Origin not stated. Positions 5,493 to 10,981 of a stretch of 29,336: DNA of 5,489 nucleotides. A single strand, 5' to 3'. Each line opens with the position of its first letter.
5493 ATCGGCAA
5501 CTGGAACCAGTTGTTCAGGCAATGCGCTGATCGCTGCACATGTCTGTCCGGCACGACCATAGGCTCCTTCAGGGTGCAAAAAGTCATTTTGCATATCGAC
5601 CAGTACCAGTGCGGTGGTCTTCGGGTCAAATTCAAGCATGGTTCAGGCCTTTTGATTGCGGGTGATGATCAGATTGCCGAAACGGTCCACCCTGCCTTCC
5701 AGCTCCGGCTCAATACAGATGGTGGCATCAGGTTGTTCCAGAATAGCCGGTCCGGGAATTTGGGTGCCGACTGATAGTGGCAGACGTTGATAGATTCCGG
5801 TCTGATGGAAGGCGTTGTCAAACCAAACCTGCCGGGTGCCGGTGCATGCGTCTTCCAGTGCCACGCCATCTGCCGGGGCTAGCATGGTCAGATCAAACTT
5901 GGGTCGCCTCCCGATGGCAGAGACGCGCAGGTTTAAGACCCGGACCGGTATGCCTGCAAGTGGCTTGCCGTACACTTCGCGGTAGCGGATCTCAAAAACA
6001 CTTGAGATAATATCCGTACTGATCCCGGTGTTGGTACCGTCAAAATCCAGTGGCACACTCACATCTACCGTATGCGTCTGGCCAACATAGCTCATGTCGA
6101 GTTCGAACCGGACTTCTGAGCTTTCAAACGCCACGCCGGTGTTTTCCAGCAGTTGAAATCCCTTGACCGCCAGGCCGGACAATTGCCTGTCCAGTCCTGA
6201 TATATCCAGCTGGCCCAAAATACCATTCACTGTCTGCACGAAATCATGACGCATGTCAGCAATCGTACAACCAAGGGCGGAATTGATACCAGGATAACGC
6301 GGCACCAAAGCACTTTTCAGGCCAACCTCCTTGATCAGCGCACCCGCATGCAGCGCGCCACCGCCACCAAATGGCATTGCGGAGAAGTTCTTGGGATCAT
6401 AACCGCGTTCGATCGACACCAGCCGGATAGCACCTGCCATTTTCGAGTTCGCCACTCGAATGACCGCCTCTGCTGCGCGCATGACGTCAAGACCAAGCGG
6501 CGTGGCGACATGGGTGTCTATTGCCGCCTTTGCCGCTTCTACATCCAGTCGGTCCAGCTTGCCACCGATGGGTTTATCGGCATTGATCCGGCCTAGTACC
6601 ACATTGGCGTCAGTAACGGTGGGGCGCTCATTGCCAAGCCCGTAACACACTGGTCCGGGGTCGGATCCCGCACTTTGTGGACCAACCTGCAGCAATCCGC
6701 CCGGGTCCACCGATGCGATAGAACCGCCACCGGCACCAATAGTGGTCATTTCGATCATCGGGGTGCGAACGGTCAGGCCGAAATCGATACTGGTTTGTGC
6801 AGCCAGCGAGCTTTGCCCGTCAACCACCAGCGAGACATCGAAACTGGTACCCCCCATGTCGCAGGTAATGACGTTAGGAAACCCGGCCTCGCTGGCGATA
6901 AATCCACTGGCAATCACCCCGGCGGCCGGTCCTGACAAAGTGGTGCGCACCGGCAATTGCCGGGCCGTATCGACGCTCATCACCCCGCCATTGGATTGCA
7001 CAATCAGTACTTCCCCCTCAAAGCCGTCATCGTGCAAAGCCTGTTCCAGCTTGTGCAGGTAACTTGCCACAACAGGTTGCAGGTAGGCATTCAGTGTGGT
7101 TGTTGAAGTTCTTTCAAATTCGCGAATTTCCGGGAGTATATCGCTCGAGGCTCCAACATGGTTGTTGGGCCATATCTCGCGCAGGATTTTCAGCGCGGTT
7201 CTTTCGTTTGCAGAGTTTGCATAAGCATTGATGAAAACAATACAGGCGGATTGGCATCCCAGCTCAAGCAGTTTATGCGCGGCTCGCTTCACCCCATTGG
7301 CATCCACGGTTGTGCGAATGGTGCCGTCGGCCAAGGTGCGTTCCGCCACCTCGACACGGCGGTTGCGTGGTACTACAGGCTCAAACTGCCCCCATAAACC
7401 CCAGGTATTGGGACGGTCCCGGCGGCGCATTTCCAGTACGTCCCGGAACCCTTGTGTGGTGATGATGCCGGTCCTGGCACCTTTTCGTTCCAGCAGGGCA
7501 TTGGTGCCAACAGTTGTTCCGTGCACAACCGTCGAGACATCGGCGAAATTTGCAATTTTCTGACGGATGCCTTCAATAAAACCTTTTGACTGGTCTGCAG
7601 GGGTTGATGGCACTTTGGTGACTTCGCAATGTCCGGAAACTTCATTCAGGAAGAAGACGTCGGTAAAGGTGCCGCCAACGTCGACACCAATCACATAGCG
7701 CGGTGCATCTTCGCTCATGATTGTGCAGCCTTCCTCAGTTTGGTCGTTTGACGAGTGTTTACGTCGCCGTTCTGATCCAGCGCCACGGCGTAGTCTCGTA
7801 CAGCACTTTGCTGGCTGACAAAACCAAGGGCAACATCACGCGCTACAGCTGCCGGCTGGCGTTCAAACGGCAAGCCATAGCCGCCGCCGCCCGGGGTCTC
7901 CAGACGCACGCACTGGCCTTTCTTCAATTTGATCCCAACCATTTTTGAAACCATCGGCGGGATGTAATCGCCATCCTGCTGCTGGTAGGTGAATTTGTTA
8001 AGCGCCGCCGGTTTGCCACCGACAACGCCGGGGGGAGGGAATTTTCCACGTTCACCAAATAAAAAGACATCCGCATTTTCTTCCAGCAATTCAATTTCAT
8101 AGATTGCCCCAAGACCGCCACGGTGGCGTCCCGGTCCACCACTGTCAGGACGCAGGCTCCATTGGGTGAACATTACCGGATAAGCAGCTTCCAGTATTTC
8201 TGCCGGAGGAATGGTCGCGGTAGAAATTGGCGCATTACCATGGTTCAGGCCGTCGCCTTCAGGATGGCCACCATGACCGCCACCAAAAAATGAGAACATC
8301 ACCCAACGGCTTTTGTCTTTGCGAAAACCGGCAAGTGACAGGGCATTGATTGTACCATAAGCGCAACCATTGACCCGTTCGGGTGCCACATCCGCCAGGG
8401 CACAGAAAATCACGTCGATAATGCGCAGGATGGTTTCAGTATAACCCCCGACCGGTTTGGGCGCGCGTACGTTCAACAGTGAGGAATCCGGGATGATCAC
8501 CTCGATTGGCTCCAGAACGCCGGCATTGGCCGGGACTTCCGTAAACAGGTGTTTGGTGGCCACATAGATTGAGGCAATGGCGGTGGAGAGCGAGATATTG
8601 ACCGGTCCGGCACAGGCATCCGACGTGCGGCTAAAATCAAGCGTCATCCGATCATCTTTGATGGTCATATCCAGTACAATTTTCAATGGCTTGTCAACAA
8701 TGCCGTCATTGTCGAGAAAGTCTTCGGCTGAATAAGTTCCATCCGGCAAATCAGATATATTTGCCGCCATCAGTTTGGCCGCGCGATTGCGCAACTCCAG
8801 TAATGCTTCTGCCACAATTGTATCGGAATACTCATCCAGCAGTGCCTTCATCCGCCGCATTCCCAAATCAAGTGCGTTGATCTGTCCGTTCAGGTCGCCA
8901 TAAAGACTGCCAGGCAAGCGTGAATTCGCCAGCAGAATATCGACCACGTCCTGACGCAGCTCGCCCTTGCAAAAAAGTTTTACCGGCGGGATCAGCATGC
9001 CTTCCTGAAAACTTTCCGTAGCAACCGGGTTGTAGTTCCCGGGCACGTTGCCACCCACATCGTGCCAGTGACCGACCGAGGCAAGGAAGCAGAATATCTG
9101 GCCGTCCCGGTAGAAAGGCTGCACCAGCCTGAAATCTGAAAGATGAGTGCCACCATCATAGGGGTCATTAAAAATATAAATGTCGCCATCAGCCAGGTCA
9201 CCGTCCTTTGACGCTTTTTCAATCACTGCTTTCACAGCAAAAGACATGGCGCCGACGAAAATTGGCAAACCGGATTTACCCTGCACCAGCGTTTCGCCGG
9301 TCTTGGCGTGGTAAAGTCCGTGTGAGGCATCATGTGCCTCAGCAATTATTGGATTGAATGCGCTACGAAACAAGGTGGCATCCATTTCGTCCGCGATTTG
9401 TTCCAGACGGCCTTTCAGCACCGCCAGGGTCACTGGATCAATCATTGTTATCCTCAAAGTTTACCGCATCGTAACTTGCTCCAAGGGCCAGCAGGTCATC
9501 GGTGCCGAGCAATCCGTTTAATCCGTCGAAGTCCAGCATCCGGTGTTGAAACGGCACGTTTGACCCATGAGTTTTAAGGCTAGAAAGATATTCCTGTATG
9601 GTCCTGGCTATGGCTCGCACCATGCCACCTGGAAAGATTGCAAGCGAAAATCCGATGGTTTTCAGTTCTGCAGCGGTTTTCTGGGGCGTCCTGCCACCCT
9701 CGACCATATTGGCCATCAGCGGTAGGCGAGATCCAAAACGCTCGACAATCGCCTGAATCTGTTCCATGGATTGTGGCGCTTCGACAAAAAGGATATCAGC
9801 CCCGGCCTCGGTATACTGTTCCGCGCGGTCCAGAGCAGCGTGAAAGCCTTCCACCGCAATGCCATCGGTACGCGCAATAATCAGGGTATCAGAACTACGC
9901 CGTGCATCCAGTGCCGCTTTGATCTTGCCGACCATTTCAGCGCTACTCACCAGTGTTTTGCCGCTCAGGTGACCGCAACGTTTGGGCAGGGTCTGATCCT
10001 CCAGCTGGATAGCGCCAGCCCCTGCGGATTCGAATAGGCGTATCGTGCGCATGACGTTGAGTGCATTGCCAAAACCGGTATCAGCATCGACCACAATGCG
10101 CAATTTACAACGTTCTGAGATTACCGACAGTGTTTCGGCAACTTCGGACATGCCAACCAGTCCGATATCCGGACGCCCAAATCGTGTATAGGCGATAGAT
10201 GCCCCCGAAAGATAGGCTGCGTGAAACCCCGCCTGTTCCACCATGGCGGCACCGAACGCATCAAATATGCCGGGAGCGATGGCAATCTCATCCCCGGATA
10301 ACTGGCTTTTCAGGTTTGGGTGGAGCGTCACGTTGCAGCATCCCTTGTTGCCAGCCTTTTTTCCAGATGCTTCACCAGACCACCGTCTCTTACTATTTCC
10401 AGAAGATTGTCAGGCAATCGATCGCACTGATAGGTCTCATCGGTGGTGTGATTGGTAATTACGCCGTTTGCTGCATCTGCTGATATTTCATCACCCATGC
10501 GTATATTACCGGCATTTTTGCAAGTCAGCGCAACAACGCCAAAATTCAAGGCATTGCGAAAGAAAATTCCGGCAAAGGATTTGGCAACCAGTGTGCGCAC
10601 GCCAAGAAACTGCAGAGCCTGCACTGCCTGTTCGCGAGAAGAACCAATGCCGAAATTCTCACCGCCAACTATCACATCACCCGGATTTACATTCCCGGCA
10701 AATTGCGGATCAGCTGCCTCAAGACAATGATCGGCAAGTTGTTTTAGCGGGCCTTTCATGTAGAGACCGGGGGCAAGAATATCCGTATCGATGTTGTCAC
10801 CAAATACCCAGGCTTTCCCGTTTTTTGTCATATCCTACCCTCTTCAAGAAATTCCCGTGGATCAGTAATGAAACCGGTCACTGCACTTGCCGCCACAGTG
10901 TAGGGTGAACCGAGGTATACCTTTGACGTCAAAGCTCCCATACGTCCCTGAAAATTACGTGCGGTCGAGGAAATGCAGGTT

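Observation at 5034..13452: DMSP lyase dddP heads a translationally coupled lactamase/hydratase/lyase operon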

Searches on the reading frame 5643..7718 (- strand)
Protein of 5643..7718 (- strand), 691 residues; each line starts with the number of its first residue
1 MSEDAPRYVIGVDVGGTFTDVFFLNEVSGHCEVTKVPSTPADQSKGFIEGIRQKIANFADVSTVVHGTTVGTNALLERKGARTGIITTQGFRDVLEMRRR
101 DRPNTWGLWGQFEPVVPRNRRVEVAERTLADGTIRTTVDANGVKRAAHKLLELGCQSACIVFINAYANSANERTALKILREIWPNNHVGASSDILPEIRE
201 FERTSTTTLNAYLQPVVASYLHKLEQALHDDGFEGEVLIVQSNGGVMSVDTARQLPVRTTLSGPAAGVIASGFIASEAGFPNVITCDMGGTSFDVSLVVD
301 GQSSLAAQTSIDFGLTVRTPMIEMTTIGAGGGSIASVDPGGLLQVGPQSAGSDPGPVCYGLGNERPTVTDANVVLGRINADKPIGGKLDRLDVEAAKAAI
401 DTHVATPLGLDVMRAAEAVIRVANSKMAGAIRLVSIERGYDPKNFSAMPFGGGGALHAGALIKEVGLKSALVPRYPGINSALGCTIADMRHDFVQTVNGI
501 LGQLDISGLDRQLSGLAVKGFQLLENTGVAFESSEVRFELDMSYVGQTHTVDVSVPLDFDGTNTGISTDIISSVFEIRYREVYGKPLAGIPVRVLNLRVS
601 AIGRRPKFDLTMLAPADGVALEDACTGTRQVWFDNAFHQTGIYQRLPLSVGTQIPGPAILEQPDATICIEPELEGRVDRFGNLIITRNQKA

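Call 3: search_protein_families(library=pfam, proteins=[window:5643-7718:-])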
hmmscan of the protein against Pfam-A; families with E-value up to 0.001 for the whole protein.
window:5643-7718:- (691 aa): 3 families
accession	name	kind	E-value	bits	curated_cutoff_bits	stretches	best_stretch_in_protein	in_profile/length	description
PF01968.24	Hydantoinase_A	-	3.8e-91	305.8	22.9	1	203-492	1-290/291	Hydantoinase/oxoprolinase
PF05378.19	Hydant_A_N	-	5.6e-48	163.4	25.2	1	10-182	2-175/176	Hydantoinase/oxoprolinase N-terminal region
PF19278.4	Hydant_A_C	-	1.1e-14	54.7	21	1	512-680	17-185/193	Hydantoinase/oxoprolinase C-terminal domain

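Call 4: search_protein_families(library=ncbifam, proteins=[window:5643-7718:-])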
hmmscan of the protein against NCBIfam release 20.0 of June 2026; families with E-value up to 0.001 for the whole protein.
window:5643-7718:- (691 aa): 3 families
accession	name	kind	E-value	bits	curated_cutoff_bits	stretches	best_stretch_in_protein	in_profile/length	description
NF050156.1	CapLactmsAlpCapA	equivalog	1.1e-162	542.8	1000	1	8-688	1-688/689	caprolactamase subunit alpha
NF042975.2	AcphenoCarb_ApcC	equivalog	3.5e-92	309.8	1500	1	9-683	10-707/733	acetophenone carboxylase subunit gamma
NF042960.1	AcphenoCarb_ApcA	equivalog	1.6e-65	221.6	1250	1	8-687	2-657/658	acetophenone carboxylase subunit alpha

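Call 42: search_solved_structures(query=window:5643-7718:-, max_evalue=0.00001)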
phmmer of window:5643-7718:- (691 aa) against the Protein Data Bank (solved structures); distinct sequences matched with E-value up to 0.00001: 6.
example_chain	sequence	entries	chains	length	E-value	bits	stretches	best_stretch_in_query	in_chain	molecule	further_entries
7hk5_A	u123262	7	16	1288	1.3e-130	440.1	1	10-686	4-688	N-methylhydantoinase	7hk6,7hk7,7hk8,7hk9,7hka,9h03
6yra_A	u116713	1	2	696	2.1e-112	379.9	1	7-673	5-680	5-oxoprolinase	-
5l9w_B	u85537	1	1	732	1e-87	298.4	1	10-685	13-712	Acetophenone carboxylase gamma subunit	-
5m45_B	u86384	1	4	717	1.1e-70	242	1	9-672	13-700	Acetone carboxylase beta subunit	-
5svb_B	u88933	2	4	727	1.6e-70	241.5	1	9-672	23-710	Acetone carboxylase beta subunit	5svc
5l9w_b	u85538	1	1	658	1e-50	176.1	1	8-688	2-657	Acetophenone carboxylase alpha subunit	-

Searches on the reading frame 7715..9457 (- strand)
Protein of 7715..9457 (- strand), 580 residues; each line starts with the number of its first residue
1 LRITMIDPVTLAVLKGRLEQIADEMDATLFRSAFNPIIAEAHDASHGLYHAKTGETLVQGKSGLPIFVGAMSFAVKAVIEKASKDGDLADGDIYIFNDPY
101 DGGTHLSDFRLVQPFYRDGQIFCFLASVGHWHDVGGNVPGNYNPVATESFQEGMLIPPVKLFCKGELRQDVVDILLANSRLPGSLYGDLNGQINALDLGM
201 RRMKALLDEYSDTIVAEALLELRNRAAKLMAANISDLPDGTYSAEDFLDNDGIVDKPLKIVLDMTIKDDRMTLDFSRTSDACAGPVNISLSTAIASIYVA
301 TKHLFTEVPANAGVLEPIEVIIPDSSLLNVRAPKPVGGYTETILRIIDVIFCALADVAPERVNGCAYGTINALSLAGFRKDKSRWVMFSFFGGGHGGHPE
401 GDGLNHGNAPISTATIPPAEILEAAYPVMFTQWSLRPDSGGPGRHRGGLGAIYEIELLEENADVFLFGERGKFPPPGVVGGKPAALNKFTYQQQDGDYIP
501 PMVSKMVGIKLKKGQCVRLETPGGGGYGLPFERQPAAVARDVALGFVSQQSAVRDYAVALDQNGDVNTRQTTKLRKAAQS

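Call 3: search_protein_families(library=pfam, proteins=[window:7715-9457:-])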
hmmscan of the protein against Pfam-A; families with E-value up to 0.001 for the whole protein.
window:7715-9457:- (580 aa): 1 family
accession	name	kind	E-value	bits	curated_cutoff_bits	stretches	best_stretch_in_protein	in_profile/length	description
PF02538.19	Hydantoinase_B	-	7.6e-167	556.3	26.8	1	7-530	1-519/519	Hydantoinase B/oxoprolinase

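Call 4: search_protein_families(library=ncbifam, proteins=[window:7715-9457:-])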
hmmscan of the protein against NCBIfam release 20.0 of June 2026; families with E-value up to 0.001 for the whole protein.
window:7715-9457:- (580 aa): 2 families
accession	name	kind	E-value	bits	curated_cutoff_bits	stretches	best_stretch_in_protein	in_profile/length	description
NF050157.1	CapLactmsBetCapB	equivalog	1.5e-95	320.6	1000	1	6-576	1-575/577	caprolactamase subunit beta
NF042976.1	AcphenoCarb_ApcD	equivalog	1.5e-36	126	1500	2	6-452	29-484/685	acetophenone carboxylase subunit delta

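Call 39: search_solved_structures(query=window:7715-9457:-, max_evalue=0.00001)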
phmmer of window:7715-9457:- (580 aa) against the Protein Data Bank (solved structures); distinct sequences matched with E-value up to 0.00001: 5.
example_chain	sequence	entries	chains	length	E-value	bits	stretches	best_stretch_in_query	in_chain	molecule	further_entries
6yra_B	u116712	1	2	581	5.1e-79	269.5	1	5-572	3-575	Hydantoinase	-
7hk5_A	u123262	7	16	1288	3e-76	260.4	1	6-566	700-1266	N-methylhydantoinase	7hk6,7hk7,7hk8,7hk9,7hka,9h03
5l9w_A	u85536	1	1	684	4.9e-34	121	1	6-452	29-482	Acetophenone carboxylase delta subunit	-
5m45_A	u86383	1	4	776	3.9e-18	68.5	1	14-161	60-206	Acetone carboxylase alpha subunit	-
5svb_A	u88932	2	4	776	7.3e-18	67.6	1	14-161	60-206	Acetone carboxylase alpha subunit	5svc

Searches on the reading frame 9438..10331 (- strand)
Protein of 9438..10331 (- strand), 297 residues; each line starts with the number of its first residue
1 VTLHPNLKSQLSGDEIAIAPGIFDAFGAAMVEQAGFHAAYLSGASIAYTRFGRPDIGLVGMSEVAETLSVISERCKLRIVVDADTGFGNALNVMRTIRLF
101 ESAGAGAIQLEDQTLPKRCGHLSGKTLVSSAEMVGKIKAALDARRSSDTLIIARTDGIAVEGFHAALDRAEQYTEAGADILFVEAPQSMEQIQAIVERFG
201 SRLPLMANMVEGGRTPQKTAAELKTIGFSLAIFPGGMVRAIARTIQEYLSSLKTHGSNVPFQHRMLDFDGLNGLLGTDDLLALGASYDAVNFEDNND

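Call 3: search_protein_families(library=pfam, proteins=[window:9438-10331:-])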
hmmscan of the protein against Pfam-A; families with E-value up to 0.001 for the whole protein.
window:9438-10331:- (297 aa): 2 families
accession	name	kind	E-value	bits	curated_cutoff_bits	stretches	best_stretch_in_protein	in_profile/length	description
PF13714.12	PEP_mutase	-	1.4e-41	143.1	31.5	1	14-250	8-237/240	Phosphoenolpyruvate phosphomutase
PF00463.27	ICL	-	1e-14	54.5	26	1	79-177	152-253/526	Isocitrate lyase family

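Call 4: search_protein_families(library=ncbifam, proteins=[window:9438-10331:-])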
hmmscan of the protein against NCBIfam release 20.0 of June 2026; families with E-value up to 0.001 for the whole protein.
window:9438-10331:- (297 aa): 8 families
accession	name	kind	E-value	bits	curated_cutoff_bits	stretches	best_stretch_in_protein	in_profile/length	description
TIGR02317.1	prpB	equivalog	3.4e-82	275.9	354.4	1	6-271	4-266/285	methylisocitrate lyase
NF008455.0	PRK11320.1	equivalog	4.9e-70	236.1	353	1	21-259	25-261/295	methylisocitrate lyase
TIGR02319.1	CPEP_Pphonmut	equivalog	7.6e-59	199.3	420.05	1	11-262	12-261/294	carboxyvinyl-carboxyphosphonate phosphorylmutase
TIGR02320.1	PEP_mutase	equivalog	8.9e-34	116.8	319.55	1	29-266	23-271/284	phosphoenolpyruvate mutase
TIGR02321.1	Pphn_pyruv_hyd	equivalog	4.1e-30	104.9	374.4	1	3-253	3-254/290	phosphonopyruvate hydrolase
TIGR01346.1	isocit_lyase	equivalog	1.4e-18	66.7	275.9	1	78-178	152-255/527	isocitrate lyase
NF011645.0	PRK15063.1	equivalog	1.9e-16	60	562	1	77-170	148-244/430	isocitrate lyase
NF005074.0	PRK06498.1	equivalog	8.5e-11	41.1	446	1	78-158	180-264/531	isocitrate lyase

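Call 37: search_solved_structures(query=window:9438-10331:-, max_evalue=1e-10)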
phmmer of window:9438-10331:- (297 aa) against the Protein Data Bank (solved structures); distinct sequences matched with E-value up to 1e-10: 32.
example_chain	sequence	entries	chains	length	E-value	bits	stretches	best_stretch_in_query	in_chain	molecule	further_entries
1zlp_A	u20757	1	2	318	4.6e-54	186.7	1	17-279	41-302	petal death protein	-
3eoo_A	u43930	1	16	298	3.6e-53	183.8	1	19-258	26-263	Methylisocitrate lyase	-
4iqd_A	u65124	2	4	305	7.9e-53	182.6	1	9-258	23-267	Carboxyvinyl-carboxyphosphonate phosphorylmutase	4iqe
1o5q_A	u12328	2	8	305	1.4e-52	181.8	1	20-257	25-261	Probable methylisocitrate lyase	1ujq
9hra_A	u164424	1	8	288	3e-52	180.8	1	20-261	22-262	2-methylisocitrate lyase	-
9hgk_A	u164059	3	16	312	3.8e-52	180.4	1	20-261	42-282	2-methylisocitrate lyase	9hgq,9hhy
9hgo_A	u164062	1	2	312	1e-51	179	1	20-261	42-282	2-methylisocitrate lyase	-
9hhs_A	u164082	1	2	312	1.4e-51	178.6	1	20-261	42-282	2-methylisocitrate lyase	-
1mum_A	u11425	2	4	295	9.6e-51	175.8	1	20-258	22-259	2-methylisocitrate lyase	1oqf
6t4v_C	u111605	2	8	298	2.5e-50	174.4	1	21-258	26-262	2-methylisocitrate lyase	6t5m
1xg3_A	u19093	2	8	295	2.8e-49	171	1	20-258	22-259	Probable methylisocitrate lyase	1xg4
3fa3_A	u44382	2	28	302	2e-46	161.7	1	12-283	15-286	2,3-dimethylmalate lyase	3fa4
3lye_A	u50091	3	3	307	8e-42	146.5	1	13-257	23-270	Oxaloacetate acetyl hydrolase | Oxaloacetate acetylhydrolase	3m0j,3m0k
2dua_A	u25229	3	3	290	1.9e-29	106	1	2-257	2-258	Phosphonopyruvate hydrolase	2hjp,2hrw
5unc_A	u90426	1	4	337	3.6e-29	105.1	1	20-267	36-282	PHOSPHOENOLPYRUVATE PHOSPHOMUTASE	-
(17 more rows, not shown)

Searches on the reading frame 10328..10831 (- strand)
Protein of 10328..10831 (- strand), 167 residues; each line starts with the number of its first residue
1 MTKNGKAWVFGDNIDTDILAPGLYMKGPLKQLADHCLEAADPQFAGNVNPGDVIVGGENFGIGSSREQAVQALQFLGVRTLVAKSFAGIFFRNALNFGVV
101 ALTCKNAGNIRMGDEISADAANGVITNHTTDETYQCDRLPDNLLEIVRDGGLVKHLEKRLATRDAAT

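Call 3: search_protein_families(library=pfam, proteins=[window:10328-10831:-])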
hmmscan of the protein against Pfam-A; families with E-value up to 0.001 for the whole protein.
window:10328-10831:- (167 aa): 2 families
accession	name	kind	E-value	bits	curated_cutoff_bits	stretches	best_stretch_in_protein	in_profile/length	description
PF00694.25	Aconitase_C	-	9.7e-17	62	22.8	1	53-106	77-130/131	Aconitase C-terminal domain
PF06434.19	Aconitase_2_N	-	1.1e-05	25.7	27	1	57-156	60-170/204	Aconitate hydratase 2 N-terminus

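Call 4: search_protein_families(library=ncbifam, proteins=[window:10328-10831:-])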
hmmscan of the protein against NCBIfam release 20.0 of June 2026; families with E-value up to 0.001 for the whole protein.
window:10328-10831:- (167 aa): 17 families
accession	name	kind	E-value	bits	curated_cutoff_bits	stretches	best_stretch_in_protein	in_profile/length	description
TIGR02087.1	LEUD_arch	subfamily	1.7e-51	174.1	108.95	1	5-159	1-157/157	LeuD/DmdB family oxidoreductase small subunit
NF040625.1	HacB2_Meth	equivalog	1.9e-49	167.2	230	1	4-158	5-158/161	homoaconitase small subunit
TIGR02084.1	leud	equivalog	9.3e-44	148.8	245.85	1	5-157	1-155/156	3-isopropylmalate dehydratase small subunit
NF040604.2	HacB_Meth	equivalog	7.4e-41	139.7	230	1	1-157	1-158/159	homoaconitase small subunit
NF010629.0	PRK14023.1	equivalog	3e-36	124.7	229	1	6-158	3-156/166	homoaconitate hydratase small subunit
NF005558.0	PRK07229.1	equivalog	1.2e-20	73.6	612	1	11-157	479-642/647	aconitate hydratase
TIGR00139.1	h_aconitase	equivalog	3.1e-19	68.8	529.9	1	11-104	539-635/709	homoaconitase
NF002458.0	PRK01641.1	subfamily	4e-19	69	167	1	12-119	17-136/202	3-isopropylmalate dehydratase small subunit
TIGR01342.1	acon_putative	hypoth_equivalog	2.4e-18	65.7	719.15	1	9-118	476-598/655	putative aconitate hydratase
TIGR00171.1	leuD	equivalog_domain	3.9e-11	43.1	116.25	1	51-104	70-123/188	3-isopropylmalate dehydratase small subunit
NF006757.0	PRK09277.1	subfamily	4.7e-10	37.8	686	1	52-109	759-816/888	aconitate hydratase AcnA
NF009520.0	PRK12881.1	subfamily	8.3e-10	37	905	1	52-111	764-823/893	aconitate hydratase AcnA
TIGR01341.1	aconitase_1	equivalog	7.4e-09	33.9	945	1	52-109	750-807/876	aconitate hydratase AcnA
TIGR01340.1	aconitase_mito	equivalog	2.8e-08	32.6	825.35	1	53-117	625-692/745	aconitate hydratase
TIGR02333.1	2met_isocit_dHY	equivalog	9.6e-06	23.7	1419.85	1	53-109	734-790/858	Fe/S-dependent 2-methylisocitrate dehydratase AcnD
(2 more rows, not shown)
